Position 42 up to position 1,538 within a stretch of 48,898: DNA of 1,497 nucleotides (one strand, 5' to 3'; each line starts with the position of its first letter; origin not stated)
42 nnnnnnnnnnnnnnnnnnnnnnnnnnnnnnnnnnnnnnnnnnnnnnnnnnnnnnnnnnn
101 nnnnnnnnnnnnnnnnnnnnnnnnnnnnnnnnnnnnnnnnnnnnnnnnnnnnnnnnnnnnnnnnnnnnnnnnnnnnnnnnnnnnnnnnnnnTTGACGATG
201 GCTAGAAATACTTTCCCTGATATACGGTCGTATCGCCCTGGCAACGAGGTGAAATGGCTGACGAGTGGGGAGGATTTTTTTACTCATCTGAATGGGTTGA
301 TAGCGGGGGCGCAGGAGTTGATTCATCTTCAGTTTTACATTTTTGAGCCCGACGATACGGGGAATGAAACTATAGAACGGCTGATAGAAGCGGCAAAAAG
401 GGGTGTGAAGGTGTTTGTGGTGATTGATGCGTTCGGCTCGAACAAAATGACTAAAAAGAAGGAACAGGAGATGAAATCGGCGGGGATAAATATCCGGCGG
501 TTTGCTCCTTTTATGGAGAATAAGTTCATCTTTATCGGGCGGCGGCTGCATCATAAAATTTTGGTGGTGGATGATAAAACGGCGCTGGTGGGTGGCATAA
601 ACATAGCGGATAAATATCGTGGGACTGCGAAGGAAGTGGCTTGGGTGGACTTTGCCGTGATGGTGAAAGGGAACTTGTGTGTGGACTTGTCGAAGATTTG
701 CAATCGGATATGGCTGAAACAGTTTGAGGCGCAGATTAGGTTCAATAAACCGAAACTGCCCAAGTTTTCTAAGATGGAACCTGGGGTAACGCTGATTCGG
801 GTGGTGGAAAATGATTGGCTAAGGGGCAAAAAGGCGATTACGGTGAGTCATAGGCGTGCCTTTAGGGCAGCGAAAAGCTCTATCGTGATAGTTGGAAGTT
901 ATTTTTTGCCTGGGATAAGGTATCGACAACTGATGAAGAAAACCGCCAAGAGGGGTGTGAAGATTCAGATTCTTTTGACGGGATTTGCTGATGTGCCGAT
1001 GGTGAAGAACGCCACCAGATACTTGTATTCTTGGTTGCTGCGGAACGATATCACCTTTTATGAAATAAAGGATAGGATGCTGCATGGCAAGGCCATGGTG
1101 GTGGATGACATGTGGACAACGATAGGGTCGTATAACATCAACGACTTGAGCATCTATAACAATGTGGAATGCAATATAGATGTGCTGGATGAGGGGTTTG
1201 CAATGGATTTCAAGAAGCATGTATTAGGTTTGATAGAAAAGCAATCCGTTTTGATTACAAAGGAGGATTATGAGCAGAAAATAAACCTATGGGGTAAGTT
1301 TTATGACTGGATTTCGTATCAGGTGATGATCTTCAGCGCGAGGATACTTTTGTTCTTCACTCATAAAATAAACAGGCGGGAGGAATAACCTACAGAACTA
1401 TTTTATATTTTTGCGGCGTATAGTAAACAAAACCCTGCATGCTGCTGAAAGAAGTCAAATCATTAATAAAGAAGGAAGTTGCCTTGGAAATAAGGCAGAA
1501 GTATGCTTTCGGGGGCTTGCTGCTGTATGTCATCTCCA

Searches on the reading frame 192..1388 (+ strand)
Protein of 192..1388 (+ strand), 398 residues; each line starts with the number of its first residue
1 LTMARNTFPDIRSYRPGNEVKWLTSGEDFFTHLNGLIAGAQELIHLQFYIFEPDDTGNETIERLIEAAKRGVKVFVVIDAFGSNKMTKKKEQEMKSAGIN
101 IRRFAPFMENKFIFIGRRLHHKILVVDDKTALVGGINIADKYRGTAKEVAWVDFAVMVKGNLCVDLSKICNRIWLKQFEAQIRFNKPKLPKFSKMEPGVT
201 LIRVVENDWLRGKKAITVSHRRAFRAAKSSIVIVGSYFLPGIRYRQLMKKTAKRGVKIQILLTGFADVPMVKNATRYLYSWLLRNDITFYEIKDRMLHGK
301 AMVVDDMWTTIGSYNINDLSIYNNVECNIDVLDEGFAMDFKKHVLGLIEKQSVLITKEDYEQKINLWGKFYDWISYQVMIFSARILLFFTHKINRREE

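Call 16: find_encoding_contigs(protein=window:192-1388:+, flank=10000, max_places=10)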
Protein window:192-1388:+ (398 aa): no gene with exactly this product is on record in the collection.

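Call 18: find_encoding_contigs(protein=window:198-1388:+, flank=10000, max_places=10)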
Protein window:198-1388:+ (396 aa): 3 contigs read that carry it; 1 place shown.
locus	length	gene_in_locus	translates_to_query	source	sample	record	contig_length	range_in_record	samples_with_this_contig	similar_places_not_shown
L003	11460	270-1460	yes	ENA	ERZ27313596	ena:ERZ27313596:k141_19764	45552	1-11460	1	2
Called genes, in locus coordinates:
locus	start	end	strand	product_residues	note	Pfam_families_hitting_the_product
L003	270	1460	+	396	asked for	PF13091:PLDc_2, PF00614:PLDc (weak), PF13091:PLDc_2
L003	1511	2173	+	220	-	PF03379:CcmB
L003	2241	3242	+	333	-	PF01578:Cytochrom_C_asm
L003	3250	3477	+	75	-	PF20077:CcmD_alt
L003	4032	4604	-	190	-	PF02469:Fasciclin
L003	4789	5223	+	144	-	PF02082:Rrf2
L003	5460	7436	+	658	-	PF18764:nos_propeller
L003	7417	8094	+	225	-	-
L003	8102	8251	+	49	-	-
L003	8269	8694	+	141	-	PF05573:NosL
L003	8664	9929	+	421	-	PF05048:NosD, PF13229:Beta_helix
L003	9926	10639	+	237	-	PF02463:SMC_N (faint), PF00005:ABC_tran, PF13304:AAA_21 (weak)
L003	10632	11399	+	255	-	PF12679:ABC2_membrane_2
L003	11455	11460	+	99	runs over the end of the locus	-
